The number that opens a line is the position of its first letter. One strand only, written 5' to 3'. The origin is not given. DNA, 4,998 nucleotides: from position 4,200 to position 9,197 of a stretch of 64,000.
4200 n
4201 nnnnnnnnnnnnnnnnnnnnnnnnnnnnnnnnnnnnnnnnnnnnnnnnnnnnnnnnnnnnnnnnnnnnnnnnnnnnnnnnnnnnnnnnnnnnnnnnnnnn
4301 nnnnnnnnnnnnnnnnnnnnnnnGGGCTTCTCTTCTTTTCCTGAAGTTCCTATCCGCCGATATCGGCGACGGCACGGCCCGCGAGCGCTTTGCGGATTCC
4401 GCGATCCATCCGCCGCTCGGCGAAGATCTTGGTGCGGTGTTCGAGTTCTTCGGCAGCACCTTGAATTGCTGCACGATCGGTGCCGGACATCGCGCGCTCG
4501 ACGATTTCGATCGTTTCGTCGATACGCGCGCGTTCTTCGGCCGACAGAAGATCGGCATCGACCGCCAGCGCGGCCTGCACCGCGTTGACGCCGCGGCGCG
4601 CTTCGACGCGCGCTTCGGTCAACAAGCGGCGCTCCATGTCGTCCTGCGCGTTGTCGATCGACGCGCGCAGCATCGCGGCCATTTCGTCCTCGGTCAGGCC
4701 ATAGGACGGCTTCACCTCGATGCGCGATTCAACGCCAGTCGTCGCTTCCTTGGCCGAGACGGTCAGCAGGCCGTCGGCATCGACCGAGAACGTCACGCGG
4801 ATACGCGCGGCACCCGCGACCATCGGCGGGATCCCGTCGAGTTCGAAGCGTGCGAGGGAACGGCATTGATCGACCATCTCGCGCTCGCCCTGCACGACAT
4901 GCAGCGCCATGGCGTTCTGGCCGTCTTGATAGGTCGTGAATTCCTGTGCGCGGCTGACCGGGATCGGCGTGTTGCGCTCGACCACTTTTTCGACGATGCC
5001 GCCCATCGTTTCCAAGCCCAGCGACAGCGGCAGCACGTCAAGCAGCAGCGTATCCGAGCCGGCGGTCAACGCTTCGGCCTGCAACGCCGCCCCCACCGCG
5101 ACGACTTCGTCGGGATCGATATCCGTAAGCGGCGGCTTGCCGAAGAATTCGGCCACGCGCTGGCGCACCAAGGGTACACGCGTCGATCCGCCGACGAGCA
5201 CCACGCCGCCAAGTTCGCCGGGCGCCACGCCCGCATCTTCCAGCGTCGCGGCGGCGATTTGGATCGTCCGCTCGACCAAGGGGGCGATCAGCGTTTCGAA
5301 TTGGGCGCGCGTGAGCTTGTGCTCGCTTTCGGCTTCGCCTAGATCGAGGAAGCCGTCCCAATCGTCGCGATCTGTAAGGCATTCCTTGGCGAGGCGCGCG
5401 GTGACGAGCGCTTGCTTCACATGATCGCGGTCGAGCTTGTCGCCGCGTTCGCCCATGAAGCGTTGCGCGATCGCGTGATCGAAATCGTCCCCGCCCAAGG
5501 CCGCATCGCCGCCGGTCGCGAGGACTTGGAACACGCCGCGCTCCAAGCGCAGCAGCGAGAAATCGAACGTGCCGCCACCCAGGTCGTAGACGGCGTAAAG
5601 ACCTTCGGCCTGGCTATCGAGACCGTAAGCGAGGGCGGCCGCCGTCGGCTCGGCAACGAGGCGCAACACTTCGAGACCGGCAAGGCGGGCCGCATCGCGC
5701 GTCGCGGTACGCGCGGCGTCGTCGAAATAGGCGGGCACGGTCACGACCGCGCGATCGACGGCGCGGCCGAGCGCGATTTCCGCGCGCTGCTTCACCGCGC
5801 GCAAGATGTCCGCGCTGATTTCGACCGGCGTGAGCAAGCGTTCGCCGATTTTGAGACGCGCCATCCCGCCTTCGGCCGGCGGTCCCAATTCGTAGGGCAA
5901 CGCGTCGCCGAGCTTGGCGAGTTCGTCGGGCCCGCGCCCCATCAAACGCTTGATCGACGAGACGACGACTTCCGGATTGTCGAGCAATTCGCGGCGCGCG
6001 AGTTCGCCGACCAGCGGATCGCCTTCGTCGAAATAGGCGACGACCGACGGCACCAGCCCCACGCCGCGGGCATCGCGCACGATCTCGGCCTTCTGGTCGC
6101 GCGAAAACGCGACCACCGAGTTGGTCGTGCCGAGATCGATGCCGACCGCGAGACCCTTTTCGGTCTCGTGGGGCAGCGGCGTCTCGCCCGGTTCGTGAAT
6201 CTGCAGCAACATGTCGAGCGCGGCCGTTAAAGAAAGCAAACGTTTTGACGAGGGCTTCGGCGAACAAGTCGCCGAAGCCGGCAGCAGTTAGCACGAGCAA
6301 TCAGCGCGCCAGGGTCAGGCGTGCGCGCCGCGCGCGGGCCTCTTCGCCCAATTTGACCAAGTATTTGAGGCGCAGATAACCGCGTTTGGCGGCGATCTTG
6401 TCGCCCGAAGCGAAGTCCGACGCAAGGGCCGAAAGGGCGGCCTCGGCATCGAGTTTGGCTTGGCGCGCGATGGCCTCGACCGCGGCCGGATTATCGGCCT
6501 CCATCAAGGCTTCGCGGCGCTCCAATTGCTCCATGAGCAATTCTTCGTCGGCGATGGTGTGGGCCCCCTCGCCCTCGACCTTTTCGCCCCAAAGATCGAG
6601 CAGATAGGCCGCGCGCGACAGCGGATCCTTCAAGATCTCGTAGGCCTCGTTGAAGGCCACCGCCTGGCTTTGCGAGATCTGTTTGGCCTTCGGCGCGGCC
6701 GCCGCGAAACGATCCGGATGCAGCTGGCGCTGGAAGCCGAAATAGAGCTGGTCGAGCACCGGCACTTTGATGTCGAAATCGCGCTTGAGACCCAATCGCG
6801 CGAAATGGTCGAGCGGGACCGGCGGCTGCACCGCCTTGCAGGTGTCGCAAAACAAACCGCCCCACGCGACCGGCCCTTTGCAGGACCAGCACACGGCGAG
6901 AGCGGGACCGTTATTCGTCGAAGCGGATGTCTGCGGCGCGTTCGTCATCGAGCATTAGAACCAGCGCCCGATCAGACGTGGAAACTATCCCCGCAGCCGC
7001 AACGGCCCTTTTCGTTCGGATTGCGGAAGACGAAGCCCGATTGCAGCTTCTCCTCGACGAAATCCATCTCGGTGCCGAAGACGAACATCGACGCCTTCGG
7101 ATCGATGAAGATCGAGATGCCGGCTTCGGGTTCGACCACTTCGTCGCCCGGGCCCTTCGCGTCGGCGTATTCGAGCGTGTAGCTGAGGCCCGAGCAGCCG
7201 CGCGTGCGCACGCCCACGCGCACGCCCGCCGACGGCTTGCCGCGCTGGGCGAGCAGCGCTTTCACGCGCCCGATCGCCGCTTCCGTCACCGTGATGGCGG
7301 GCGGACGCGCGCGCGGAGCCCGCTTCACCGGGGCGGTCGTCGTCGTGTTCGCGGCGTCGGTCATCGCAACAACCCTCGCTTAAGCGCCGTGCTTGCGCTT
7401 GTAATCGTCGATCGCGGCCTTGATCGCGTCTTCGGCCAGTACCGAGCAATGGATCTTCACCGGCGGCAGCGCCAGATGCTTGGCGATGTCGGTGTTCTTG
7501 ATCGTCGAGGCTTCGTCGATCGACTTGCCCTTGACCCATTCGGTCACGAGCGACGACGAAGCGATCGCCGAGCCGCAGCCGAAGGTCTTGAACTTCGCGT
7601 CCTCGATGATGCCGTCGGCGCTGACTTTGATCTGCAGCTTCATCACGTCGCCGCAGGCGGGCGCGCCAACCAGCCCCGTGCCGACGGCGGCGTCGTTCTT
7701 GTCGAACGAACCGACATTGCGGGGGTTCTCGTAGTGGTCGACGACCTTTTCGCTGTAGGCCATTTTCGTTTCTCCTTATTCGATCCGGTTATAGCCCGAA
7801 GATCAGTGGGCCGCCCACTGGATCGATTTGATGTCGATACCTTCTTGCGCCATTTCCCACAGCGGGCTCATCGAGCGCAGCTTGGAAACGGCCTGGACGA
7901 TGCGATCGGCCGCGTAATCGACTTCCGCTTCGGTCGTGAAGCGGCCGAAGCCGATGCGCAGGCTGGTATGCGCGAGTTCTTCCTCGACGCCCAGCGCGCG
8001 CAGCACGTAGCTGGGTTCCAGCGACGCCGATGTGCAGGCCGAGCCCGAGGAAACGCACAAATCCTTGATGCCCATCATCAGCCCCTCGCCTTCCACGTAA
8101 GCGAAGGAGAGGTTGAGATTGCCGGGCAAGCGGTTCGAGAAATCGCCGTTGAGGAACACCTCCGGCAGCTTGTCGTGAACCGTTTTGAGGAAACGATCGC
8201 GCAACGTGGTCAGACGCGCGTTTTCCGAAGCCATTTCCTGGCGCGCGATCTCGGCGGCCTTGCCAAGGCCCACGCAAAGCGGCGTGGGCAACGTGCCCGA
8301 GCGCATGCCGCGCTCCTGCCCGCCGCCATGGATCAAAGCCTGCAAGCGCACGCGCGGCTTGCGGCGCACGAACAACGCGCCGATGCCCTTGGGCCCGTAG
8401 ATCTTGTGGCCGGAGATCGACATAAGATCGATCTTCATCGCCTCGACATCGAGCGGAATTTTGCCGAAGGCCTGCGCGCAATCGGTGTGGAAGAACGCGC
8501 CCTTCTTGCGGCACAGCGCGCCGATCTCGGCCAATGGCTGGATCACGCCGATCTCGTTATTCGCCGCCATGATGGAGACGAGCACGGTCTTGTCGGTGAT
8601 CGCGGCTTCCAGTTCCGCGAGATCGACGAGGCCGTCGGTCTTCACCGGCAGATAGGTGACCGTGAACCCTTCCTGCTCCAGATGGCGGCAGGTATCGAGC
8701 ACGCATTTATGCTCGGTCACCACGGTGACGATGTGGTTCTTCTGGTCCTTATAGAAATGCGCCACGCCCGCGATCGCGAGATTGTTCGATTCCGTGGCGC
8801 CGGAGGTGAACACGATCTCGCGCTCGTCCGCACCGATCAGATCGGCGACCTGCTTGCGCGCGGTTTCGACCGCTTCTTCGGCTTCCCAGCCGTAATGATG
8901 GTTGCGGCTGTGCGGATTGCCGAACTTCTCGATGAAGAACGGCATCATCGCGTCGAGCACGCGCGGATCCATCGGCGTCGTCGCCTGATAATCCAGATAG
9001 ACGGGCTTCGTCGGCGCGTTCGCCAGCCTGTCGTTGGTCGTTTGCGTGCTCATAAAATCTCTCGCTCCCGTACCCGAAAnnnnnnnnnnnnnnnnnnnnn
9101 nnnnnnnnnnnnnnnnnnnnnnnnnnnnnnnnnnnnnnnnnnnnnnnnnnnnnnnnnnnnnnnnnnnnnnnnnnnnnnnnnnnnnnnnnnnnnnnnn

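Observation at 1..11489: Extended 12-gene Fe-S and thiolation array with two cysteine desulfurases, a zinc-finger HscB and an embedded TenA-like gene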

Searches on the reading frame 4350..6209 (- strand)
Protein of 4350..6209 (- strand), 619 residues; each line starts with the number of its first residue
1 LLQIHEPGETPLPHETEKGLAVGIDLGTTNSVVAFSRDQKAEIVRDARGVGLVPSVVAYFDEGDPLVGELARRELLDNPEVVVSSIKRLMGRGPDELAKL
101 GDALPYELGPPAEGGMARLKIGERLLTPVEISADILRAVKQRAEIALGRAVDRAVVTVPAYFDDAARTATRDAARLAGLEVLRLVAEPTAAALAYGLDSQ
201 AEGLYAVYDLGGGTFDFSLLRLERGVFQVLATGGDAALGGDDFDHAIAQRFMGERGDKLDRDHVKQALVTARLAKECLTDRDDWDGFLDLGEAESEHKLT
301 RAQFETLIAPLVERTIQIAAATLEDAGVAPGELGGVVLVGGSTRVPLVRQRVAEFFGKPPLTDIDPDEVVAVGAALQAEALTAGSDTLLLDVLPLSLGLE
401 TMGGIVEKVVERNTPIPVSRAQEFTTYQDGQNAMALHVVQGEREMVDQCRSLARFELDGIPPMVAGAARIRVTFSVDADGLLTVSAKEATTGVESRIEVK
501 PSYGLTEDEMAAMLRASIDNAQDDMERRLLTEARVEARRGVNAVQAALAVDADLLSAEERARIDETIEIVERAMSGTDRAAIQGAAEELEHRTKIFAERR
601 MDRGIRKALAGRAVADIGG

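Call 3: search_protein_families(library=ncbifam, proteins=[window:4350-6209:-])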
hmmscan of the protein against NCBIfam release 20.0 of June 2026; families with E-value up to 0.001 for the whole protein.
window:4350-6209:- (619 aa): 14 families
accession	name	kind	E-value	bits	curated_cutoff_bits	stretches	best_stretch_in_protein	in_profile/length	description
NF003520.0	PRK05183.1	subfamily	1.2e-254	846.4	620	1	1-616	3-620/621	Fe-S protein assembly chaperone HscA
TIGR01991.1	HscA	equivalog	3.1e-250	831.8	708.55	1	21-615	1-599/600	Fe-S protein assembly chaperone HscA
NF001413.0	PRK00290.1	equivalog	9.1e-174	579.2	648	1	21-599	4-593/625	molecular chaperone DnaK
TIGR02350.1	prok_dnaK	equivalog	3e-168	560.9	822.55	1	21-598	2-592/596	molecular chaperone DnaK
NF002399.0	PRK01433.1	equivalog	2.2e-166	554.9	743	1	2-616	4-593/595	Fe-S protein assembly chaperone HscA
NF009947.0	PRK13411.1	equivalog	9.5e-144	479.9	1002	1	19-578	2-575/662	molecular chaperone DnaK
NF009946.0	PRK13410.1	equivalog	3.2e-143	478.4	1019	1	19-591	2-592/669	molecular chaperone DnaK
NF008673.0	PRK11678.1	equivalog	6.5e-17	61.5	331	2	134-248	132-260/450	molecular chaperone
NF011660.0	PRK15080.1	equivalog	6.1e-14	51.9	182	1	133-247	76-180/277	ethanolamine utilization protein EutJ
TIGR02529.1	EutJ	subfamily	6.3e-11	42.2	152.1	1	132-234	42-140/239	ethanolamine utilization protein EutJ family protein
NF010539.0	PRK13927.1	subfamily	6.8e-11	41.7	293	1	22-251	9-194/339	rod shape-determining protein MreB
TIGR00904.1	mreB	subfamily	8.3e-10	38.2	365.75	1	22-250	5-192/334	MreB/Mrl family cell shape determining protein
NF010540.1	PRK13929.1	exception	4.5e-08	32.5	515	1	129-377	74-323/334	rod-share determining protein MreBH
NF053558.1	BeeR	equivalog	1.5e-07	30.7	530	0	129-250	79-203/349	BeeR family actin-like protein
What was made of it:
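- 4350..6212 (-): hscA, Hsp70-type chaperone (620 aa from the ATG at 6212). TIGR01991 scores 831.8 bits against 708.55 (call 3).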

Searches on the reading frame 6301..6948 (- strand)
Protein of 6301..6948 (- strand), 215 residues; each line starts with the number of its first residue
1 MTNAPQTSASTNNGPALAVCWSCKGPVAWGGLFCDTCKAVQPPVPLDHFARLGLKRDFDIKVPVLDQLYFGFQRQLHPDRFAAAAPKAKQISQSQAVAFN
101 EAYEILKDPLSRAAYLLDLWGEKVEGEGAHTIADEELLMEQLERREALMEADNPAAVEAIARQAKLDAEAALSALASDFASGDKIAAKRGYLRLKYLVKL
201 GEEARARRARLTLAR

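Call 3: search_protein_families(library=ncbifam, proteins=[window:6301-6948:-])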
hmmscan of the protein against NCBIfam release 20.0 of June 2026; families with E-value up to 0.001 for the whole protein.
window:6301-6948:- (215 aa): 5 families
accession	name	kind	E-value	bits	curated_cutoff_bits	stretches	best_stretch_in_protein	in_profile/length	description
NF002935.0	PRK03578.1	equivalog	2.9e-28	99.5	198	1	47-210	7-173/176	Fe-S protein assembly co-chaperone HscB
NF003449.0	PRK05014.1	equivalog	3.6e-28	98.9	189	1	46-205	1-163/172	co-chaperone HscB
NF001420.0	PRK00294.1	equivalog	1.2e-22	80.8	169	1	48-211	6-171/173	co-chaperone HscB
TIGR00714.1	hscB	equivalog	2.6e-20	73.1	46.75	1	61-206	4-150/156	Fe-S protein assembly co-chaperone HscB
NF050028.1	CldAdptActJ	equivalog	3.7e-05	24.1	150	1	48-119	4-73/93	cold adaptation protein ActJcold adaptation protein ActJ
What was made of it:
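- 6301..6948 (-): hscB co-chaperone with an N-terminal tetracysteine (HSC20-type) finger and an intact HPD motif. TIGR00714 scores 73.1 bits against 46.75 (call 3).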

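Call 4: search_protein_families(library=pfam, proteins=[window:6301-6948:-])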
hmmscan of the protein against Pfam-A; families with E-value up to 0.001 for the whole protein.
window:6301-6948:- (215 aa): 2 families
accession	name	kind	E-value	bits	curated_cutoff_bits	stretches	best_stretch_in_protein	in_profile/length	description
PF07743.18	HSCB_C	-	2e-13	51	22.1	1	134-204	2-73/74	HSCB C-terminal oligomerisation domain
PF00226.36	DnaJ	-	0.00012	22.6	27.8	1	47-115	1-62/63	DnaJ domain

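Call 37: search_solved_structures(query=window:6301-6948:-, show_alignments=2, max_evalue=0.001)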
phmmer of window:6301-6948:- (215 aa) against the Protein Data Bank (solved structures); distinct sequences matched with E-value up to 0.001: 5.
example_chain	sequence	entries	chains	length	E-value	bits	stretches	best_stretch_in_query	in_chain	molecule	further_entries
3bvo_A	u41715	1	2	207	1e-23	87.6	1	9-208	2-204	Co-chaperone protein HscB, mitochondrial precursor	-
4it5_A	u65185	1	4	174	1.3e-19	74.2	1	46-205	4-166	Co-chaperone protein HscB homolog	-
1fpo_A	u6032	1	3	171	9.2e-17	64.9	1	46-204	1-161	CHAPERONE PROTEIN HSCB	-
3uo2_A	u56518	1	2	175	9.4e-08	35.5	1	73-201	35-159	J-type co-chaperone JAC1, mitochondrial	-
3uo3_A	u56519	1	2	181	1e-07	35.4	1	73-201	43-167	J-type co-chaperone JAC1, mitochondrial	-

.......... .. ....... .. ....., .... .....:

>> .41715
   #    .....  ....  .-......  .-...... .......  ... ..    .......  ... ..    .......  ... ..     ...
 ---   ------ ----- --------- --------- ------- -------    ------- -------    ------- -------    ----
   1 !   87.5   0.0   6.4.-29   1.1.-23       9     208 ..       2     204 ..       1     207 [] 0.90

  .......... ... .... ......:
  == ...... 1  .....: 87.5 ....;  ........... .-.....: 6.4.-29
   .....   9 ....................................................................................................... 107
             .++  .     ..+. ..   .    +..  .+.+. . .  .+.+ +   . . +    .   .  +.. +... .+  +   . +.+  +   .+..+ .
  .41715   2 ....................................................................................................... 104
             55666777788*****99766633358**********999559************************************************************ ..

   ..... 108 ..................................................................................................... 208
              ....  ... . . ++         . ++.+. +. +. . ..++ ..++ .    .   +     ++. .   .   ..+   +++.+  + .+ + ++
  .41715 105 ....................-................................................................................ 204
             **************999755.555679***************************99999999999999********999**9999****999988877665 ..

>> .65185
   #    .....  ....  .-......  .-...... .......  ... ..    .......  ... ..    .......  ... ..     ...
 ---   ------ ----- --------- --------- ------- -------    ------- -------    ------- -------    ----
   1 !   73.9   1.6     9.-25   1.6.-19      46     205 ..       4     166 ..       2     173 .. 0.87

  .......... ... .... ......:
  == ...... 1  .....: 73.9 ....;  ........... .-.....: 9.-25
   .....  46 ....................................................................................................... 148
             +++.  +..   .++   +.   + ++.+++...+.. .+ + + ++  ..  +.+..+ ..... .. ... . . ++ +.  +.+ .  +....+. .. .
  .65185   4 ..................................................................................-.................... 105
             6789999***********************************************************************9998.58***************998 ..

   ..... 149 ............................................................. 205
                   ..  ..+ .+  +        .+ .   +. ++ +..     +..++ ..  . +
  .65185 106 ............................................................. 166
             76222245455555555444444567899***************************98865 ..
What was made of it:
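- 6301..6948 (-): The best PDB match is human HscB 3bvo, and the alignment includes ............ (call 37).
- On HSC20-type (tetracysteine) HscB: C20/C23/C34/C37 align to CWNC...FCPQC of 3bvo (call 37).
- Closest known: Human mitochondrial HscB/HSC20. Same: It is the best PDB match (1e-23, call 37).
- Checked: The yeast Jac1 chains align only from residue 73, so the finger is not Jac1-type (call 37).
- Tried and rejected: Rejected in favour of HSC20-type (call 37).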

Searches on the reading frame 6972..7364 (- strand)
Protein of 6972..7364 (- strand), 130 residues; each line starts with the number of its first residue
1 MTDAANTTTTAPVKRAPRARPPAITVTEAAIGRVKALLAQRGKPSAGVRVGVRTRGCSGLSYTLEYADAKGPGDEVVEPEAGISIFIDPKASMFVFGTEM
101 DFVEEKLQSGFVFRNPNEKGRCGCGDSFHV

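Call 3: search_protein_families(library=ncbifam, proteins=[window:6972-7364:-])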
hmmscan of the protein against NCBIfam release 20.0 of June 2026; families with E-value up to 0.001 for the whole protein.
window:6972-7364:- (130 aa): 9 families
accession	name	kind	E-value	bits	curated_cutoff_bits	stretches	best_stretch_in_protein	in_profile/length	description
TIGR02011.1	IscA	equivalog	6.6e-35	119.5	150.6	1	24-130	1-105/105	iron-sulfur cluster assembly protein IscA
TIGR00049.1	TIGR00049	subfamily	7e-34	116.2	58.8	1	24-130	1-106/106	iron-sulfur cluster assembly accessory protein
NF007049.0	PRK09502.1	equivalog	2.7e-32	111.1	181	1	23-130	2-107/107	iron-sulfur cluster assembly protein IscA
TIGR01997.1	sufA_proteo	equivalog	2.7e-31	107.9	136.2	1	24-130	3-107/107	Fe-S cluster assembly scaffold SufA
NF007050.0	PRK09504.1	equivalog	4e-22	78.6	161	1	23-130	17-122/122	Fe-S cluster assembly scaffold SufA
NF010147.0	PRK13623.1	equivalog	4.7e-22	78.3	117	1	22-130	8-115/115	iron-sulfur cluster insertion protein ErpA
NF038090.1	IscA_HesB_Se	subfamily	4.1e-07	30.2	85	1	24-125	2-100/101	IscA/HesB family protein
TIGR03341.1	YhgI_GntY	equivalog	5e-06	26.4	269.35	1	24-120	1-97/190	Fe-S biogenesis protein NfuA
NF008392.0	PRK11190.1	equivalog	0.00011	22.2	268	1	24-121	2-99/192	Fe-S biogenesis protein NfuA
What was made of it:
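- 6972..7364 (-): iscA, A-type carrier. It is below the IscA equivalog cutoff (119.5 against 150.6) (call 3).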

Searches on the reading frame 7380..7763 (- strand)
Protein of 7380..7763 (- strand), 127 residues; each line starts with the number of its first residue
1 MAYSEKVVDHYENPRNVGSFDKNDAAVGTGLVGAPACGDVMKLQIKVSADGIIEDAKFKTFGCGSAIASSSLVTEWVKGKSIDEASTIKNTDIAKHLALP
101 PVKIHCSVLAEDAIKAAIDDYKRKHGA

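Call 3: search_protein_families(library=ncbifam, proteins=[window:7380-7763:-])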
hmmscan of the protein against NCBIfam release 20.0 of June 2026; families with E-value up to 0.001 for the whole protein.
window:7380-7763:- (127 aa): 4 families
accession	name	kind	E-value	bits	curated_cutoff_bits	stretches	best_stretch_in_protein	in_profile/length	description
TIGR01999.1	iscU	equivalog_domain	1.4e-69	231.9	192.4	1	3-125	1-123/124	Fe-S cluster assembly scaffold IscU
TIGR03419.1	NifU_clost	equivalog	1.1e-47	161.3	187.9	1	3-125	1-120/121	Fe-S cluster assembly scaffold protein NifU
TIGR02000.1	NifU_proper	equivalog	1.9e-40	139.1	273.3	1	2-122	3-122/290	Fe-S cluster assembly protein NifU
TIGR01994.1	SUF_scaf_2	equivalog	5.4e-19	68.6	92.5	1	3-90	5-88/137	Fe-S cluster assembly sulfur transfer protein SufU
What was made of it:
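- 7380..7763 (-): iscU scaffold. TIGR01999 scores 231.9 bits against 192.4 (call 3).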

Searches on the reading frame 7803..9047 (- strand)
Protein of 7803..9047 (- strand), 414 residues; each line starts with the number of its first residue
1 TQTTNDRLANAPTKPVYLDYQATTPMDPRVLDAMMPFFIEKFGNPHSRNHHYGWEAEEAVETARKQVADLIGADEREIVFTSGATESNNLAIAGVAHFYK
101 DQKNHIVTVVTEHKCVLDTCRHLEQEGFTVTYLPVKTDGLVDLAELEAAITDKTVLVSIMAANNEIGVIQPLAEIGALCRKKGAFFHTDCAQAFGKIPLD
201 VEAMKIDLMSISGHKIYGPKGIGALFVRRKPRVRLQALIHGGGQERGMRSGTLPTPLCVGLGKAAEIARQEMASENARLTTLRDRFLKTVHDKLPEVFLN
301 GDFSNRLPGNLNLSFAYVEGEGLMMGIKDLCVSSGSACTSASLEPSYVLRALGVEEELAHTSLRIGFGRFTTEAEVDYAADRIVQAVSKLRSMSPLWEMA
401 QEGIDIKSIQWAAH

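Call 3: search_protein_families(library=ncbifam, proteins=[window:7803-9047:-])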
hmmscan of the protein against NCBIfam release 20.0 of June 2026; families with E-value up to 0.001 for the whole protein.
window:7803-9047:- (414 aa): 28 families (the best 25 are shown)
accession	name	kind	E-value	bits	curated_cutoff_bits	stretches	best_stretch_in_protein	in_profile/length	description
TIGR02006.1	IscS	equivalog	2.9e-213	708.2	643.2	1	14-414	3-402/402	IscS subfamily cysteine desulfurase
NF010611.0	PRK14012.1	equivalog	4.5e-213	707.6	548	1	13-414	4-406/406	IscS subfamily cysteine desulfurase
TIGR03402.1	FeS_nifS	equivalog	3e-149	496.9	530.75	1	16-396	1-379/379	cysteine desulfurase NifS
TIGR03235.1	DNA_S_dndA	equivalog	1e-136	455.9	480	1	17-366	1-352/353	cysteine desulfurase DndA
TIGR03403.1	nifS_epsilon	equivalog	8.7e-112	373.7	587.7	1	16-394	1-380/382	NifS family cysteine desulfurase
NF002806.0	PRK02948.1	subfamily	2.2e-98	329.7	304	1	16-384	2-369/381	IscS subfamily cysteine desulfurase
TIGR01979.1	sufS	subfamily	1.4e-45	155.9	475.1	1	14-242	18-248/403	SufS family cysteine desulfurase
TIGR01977.1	am_tr_V_EF2568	hypoth_equivalog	2.8e-45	154.9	377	1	16-243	1-226/376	cysteine desulfurase family protein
NF041166.1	f2_encap_cargo1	exception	1.6e-37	130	800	1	16-236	247-469/623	family 2A encapsulin nanocompartment cargo protein cysteine desulfurase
NF008126.0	PRK10874.1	equivalog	1.7e-33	116.3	607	1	14-243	19-249/401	cysteine desulfurase CsdA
NF006791.0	PRK09295.1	equivalog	2e-33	116.1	661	1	16-231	25-242/406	cysteine desulfurase SufS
TIGR03392.1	FeS_syn_CsdA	equivalog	6.1e-33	114.6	493.6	1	14-231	16-235/398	cysteine desulfurase CsdA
NF040779.1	Sec_lyase_SclA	exception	3.2e-31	108.6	525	1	16-244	1-228/378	selenocysteine lyase SclA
TIGR01976.1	am_tr_V_VC1184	hypoth_equivalog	2.8e-29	102.6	352.35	1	14-235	18-239/401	cysteine desulfurase-like protein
TIGR04343.1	egtE_PLP_lyase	equivalog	4.5e-21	75.1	400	1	55-235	51-223/370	ergothioneine biosynthesis PLP-dependent enzyme EgtE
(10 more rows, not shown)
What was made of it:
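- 7803..9047 (-): iscS, housekeeping cysteine desulfurase. TIGR02006 scores 708.2 bits against a cutoff of 643.2 (call 3).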
